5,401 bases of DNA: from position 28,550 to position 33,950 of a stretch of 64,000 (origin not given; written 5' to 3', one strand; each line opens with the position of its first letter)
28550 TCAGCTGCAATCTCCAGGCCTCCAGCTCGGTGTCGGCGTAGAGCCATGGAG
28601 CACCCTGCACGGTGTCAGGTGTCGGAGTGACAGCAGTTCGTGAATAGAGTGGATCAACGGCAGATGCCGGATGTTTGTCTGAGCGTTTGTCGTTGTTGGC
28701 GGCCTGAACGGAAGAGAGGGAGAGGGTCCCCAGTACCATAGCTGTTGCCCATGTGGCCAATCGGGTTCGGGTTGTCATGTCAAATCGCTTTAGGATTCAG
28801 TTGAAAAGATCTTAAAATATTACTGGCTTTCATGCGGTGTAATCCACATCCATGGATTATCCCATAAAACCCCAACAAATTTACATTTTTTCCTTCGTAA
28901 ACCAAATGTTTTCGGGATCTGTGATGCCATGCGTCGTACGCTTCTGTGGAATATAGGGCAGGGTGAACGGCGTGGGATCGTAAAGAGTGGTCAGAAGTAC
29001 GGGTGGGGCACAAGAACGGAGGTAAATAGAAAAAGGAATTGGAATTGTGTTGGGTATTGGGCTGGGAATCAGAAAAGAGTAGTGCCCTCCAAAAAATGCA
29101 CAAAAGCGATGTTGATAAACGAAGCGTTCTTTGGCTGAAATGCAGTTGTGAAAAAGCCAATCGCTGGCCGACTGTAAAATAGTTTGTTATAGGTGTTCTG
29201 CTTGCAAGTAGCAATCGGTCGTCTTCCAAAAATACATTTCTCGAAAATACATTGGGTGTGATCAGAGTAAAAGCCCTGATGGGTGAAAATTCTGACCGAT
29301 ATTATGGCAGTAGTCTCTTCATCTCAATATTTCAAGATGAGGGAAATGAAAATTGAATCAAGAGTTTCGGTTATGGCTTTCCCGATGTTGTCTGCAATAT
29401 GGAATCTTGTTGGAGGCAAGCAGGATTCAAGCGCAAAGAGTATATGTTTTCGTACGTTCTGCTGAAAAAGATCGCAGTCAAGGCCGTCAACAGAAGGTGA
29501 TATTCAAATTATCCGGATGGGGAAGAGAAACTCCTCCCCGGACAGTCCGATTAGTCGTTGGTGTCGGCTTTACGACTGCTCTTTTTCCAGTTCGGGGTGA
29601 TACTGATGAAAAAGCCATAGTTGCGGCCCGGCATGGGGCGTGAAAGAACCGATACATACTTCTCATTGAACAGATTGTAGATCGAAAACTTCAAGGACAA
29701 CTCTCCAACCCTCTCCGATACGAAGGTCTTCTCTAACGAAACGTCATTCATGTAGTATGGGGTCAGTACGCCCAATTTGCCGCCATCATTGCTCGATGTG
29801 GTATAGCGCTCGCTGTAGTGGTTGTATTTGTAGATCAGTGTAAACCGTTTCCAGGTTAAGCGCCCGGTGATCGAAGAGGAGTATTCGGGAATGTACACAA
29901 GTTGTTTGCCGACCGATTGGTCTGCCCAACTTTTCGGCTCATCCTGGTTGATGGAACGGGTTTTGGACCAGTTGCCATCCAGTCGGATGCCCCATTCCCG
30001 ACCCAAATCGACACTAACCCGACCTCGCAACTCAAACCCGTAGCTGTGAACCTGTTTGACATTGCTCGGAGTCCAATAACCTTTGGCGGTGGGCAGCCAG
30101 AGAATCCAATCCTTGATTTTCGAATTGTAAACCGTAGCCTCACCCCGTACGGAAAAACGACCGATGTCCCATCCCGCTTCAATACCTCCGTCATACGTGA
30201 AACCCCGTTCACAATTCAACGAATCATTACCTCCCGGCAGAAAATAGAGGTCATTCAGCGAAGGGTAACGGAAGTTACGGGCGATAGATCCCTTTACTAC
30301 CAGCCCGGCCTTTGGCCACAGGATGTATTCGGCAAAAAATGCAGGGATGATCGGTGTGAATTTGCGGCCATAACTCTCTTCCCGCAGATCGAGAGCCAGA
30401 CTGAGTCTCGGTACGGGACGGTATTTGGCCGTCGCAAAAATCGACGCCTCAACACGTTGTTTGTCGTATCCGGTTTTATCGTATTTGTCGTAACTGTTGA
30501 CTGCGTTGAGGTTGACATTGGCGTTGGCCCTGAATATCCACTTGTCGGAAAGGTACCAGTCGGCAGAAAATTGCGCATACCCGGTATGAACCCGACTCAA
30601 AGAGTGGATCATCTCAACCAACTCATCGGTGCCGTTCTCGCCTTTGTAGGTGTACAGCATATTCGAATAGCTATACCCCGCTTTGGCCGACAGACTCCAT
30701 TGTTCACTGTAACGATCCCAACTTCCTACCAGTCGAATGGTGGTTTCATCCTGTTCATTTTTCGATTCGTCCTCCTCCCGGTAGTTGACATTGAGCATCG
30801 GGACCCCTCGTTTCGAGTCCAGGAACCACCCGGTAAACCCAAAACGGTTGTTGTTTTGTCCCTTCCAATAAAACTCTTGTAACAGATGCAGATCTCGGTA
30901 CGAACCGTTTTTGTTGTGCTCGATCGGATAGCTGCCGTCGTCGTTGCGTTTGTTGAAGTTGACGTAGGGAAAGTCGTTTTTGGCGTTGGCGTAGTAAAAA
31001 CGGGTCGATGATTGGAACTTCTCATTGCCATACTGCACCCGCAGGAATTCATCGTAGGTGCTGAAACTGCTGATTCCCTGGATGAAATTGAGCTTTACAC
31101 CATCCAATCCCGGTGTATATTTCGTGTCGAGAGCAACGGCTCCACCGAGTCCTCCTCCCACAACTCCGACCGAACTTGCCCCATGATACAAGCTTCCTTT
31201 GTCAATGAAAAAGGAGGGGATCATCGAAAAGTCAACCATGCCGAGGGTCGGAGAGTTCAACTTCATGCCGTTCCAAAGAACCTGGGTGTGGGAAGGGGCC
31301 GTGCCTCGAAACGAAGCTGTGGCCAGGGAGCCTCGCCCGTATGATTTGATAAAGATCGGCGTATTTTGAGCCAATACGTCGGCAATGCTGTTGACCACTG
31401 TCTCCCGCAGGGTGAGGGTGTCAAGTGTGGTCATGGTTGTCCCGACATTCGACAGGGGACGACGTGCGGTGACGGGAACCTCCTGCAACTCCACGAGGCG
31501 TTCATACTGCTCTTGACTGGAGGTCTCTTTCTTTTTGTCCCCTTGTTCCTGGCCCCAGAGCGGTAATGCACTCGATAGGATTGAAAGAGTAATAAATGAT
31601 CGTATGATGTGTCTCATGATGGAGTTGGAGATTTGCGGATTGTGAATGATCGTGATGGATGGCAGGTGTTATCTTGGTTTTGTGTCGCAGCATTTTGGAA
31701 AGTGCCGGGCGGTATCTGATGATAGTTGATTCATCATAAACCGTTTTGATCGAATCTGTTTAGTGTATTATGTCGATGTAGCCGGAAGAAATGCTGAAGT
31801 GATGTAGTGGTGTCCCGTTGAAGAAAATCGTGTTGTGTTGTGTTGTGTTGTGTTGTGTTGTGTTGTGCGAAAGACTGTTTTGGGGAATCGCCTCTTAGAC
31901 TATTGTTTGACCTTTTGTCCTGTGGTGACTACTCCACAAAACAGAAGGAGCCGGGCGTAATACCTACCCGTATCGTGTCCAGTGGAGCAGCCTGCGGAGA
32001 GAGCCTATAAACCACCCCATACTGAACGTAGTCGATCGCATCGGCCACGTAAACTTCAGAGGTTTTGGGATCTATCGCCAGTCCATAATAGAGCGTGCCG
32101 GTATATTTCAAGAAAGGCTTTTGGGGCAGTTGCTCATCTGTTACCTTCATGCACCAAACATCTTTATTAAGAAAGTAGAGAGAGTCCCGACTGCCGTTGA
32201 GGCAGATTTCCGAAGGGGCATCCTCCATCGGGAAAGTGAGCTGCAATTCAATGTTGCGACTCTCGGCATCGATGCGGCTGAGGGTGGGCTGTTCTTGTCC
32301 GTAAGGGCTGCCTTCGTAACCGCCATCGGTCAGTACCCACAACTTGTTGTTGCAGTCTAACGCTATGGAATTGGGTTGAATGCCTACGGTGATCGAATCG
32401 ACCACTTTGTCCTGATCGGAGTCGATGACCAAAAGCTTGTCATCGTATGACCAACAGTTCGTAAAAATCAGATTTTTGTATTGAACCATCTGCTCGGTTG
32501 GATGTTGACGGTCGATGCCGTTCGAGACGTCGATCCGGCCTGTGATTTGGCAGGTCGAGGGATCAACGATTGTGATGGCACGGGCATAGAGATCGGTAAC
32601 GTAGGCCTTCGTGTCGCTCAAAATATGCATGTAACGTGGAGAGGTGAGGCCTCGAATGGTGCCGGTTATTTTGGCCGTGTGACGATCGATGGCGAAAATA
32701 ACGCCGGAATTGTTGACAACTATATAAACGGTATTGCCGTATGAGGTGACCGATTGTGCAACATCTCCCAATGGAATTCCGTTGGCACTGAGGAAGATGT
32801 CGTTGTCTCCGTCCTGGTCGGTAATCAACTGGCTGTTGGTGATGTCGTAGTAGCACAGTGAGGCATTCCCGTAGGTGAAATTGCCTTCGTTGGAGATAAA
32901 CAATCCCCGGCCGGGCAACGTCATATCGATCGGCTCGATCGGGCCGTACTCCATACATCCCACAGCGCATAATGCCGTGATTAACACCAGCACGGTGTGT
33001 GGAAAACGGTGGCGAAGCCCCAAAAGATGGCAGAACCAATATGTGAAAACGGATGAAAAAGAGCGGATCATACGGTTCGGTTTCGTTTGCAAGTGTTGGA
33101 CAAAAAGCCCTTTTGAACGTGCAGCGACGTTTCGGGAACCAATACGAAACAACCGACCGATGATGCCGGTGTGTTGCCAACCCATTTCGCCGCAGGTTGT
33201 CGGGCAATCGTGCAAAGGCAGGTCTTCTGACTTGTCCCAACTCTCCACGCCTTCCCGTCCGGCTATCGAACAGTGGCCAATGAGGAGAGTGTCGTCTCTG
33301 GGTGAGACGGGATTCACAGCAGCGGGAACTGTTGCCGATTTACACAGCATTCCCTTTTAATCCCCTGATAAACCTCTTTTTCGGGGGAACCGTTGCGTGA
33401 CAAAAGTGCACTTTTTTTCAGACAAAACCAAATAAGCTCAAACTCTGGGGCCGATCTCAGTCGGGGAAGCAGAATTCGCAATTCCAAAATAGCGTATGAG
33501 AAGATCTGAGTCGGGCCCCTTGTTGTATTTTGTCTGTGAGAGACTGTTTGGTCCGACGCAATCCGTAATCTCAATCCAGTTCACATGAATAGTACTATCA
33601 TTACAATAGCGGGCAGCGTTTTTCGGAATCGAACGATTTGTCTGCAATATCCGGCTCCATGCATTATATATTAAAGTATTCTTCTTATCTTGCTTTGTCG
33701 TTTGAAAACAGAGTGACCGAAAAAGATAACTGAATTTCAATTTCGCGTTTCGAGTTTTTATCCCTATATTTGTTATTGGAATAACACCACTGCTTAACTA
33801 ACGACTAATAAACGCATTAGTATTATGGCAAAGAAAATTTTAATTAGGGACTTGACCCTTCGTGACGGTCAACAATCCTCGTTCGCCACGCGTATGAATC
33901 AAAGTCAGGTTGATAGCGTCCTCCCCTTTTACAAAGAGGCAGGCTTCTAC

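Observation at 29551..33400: Cobalamin-uptake module (B12 riboswitch, BtuG-like propeller lipoprotein, BtuB-like TonB receptor) that the ORF track misannotates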

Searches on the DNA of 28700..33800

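Call 50: search_rna_families(source=window, start=28700, end=33800, threshold=evalue, max_evalue=1)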
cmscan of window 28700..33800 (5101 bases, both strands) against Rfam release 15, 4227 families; matches with E-value up to 1: 1.
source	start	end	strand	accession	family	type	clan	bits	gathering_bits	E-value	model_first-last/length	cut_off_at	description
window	33200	33409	-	RF00174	Cobalamin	Cis-reg; riboswitch;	CL00101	104.1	31.5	4.5e-26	1-189/189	no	Cobalamin riboswitch aptamer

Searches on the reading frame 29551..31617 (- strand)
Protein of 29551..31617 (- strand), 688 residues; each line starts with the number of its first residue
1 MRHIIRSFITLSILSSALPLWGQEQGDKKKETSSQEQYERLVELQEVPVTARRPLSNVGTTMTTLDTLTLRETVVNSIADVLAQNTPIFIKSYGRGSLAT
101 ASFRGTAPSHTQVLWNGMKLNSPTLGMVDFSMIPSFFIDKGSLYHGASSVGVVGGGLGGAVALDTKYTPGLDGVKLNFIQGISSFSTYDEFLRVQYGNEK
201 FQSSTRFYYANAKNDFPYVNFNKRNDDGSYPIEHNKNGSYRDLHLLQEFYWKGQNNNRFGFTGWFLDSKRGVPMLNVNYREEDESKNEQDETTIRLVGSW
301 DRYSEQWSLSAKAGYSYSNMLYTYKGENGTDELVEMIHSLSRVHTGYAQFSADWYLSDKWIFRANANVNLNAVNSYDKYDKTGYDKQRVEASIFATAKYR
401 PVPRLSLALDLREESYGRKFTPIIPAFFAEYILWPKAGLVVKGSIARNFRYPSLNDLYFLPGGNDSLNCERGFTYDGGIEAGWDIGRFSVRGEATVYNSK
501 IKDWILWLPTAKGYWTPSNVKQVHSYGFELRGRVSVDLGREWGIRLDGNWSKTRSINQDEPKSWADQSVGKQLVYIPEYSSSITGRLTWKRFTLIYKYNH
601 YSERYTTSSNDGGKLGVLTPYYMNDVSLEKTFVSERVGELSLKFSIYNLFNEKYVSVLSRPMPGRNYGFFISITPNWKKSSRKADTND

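Call 6: search_protein_families(library=pfam, proteins=[window:29551-31617:-], max_evalue=0.01)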
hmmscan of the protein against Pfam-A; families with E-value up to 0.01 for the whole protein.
window:29551-31617:- (688 aa): 2 families
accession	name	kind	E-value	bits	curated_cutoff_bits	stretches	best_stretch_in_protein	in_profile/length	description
PF07715.20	Plug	-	2.2e-11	44.6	23.9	1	56-160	3-107/107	TonB-dependent Receptor Plug Domain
PF02530.20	Porin_2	-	0.0018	18.2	22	1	289-419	224-334/357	Porin subfamily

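Call 7: search_protein_families(library=ncbifam, proteins=[window:29551-31617:-], max_evalue=0.01)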
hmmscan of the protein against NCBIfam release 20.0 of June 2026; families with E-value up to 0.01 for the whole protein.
window:29551-31617:- (688 aa): 5 families
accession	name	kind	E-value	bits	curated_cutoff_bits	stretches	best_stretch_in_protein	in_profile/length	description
TIGR01786.1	TonB-hemlactrns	subfamily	3.5e-17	62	323.75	2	279-673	322-717/719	TonB-dependent hemoglobin/transferrin/lactoferrin family receptor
TIGR01779.1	TonB-B12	equivalog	9.2e-16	57.5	599.7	1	44-670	28-609/614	TonB-dependent vitamin B12 receptor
NF049946.1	TonB_dep_CU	exception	1.7e-07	30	700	1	422-672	446-679/683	TonB-dependent receptor, CU motif-type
NF038079.1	TonB_sider_MxcH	equivalog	2.4e-06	25.9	925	1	55-228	129-300/792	TonB-dependent siderophore myxochelin receptor MxcH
NF007349.0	PRK09840.1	equivalog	0.007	14.4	686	1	483-659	575-738/760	catecholate siderophore receptor Fiu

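Call 9: search_solved_structures(query=window:29551-31617:-, max_evalue=0.01)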
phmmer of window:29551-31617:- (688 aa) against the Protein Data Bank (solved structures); distinct sequences matched with E-value up to 0.01: 4.
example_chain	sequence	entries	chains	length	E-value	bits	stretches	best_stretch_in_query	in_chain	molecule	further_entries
8bmx_C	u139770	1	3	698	8.5e-199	665.5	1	36-681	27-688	Putative TonB-linked outer membrane receptor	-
8p98_A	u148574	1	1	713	2.2e-188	631.1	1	32-682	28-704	Vitamin B12 transporter BtuB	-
8p97_A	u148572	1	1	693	4.1e-188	630.2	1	35-682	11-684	TonB-dependent receptor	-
8blw_A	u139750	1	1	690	1.7e-18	69.6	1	76-671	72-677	Vitamin B12 transporter BtuB1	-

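Call 40: search_solved_structures(query=window:29551-31617:-, max_evalue=1e-50, show_alignments=2)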
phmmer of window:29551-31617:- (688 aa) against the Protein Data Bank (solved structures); distinct sequences matched with E-value up to 1e-50: 3.
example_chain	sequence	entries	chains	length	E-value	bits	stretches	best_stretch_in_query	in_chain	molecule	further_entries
8bmx_C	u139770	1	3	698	8.5e-199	665.5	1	36-681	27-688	Putative TonB-linked outer membrane receptor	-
8p98_A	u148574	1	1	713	2.2e-188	631.1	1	32-682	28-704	Vitamin B12 transporter BtuB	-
8p97_A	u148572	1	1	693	4.1e-188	630.2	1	35-682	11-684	TonB-dependent receptor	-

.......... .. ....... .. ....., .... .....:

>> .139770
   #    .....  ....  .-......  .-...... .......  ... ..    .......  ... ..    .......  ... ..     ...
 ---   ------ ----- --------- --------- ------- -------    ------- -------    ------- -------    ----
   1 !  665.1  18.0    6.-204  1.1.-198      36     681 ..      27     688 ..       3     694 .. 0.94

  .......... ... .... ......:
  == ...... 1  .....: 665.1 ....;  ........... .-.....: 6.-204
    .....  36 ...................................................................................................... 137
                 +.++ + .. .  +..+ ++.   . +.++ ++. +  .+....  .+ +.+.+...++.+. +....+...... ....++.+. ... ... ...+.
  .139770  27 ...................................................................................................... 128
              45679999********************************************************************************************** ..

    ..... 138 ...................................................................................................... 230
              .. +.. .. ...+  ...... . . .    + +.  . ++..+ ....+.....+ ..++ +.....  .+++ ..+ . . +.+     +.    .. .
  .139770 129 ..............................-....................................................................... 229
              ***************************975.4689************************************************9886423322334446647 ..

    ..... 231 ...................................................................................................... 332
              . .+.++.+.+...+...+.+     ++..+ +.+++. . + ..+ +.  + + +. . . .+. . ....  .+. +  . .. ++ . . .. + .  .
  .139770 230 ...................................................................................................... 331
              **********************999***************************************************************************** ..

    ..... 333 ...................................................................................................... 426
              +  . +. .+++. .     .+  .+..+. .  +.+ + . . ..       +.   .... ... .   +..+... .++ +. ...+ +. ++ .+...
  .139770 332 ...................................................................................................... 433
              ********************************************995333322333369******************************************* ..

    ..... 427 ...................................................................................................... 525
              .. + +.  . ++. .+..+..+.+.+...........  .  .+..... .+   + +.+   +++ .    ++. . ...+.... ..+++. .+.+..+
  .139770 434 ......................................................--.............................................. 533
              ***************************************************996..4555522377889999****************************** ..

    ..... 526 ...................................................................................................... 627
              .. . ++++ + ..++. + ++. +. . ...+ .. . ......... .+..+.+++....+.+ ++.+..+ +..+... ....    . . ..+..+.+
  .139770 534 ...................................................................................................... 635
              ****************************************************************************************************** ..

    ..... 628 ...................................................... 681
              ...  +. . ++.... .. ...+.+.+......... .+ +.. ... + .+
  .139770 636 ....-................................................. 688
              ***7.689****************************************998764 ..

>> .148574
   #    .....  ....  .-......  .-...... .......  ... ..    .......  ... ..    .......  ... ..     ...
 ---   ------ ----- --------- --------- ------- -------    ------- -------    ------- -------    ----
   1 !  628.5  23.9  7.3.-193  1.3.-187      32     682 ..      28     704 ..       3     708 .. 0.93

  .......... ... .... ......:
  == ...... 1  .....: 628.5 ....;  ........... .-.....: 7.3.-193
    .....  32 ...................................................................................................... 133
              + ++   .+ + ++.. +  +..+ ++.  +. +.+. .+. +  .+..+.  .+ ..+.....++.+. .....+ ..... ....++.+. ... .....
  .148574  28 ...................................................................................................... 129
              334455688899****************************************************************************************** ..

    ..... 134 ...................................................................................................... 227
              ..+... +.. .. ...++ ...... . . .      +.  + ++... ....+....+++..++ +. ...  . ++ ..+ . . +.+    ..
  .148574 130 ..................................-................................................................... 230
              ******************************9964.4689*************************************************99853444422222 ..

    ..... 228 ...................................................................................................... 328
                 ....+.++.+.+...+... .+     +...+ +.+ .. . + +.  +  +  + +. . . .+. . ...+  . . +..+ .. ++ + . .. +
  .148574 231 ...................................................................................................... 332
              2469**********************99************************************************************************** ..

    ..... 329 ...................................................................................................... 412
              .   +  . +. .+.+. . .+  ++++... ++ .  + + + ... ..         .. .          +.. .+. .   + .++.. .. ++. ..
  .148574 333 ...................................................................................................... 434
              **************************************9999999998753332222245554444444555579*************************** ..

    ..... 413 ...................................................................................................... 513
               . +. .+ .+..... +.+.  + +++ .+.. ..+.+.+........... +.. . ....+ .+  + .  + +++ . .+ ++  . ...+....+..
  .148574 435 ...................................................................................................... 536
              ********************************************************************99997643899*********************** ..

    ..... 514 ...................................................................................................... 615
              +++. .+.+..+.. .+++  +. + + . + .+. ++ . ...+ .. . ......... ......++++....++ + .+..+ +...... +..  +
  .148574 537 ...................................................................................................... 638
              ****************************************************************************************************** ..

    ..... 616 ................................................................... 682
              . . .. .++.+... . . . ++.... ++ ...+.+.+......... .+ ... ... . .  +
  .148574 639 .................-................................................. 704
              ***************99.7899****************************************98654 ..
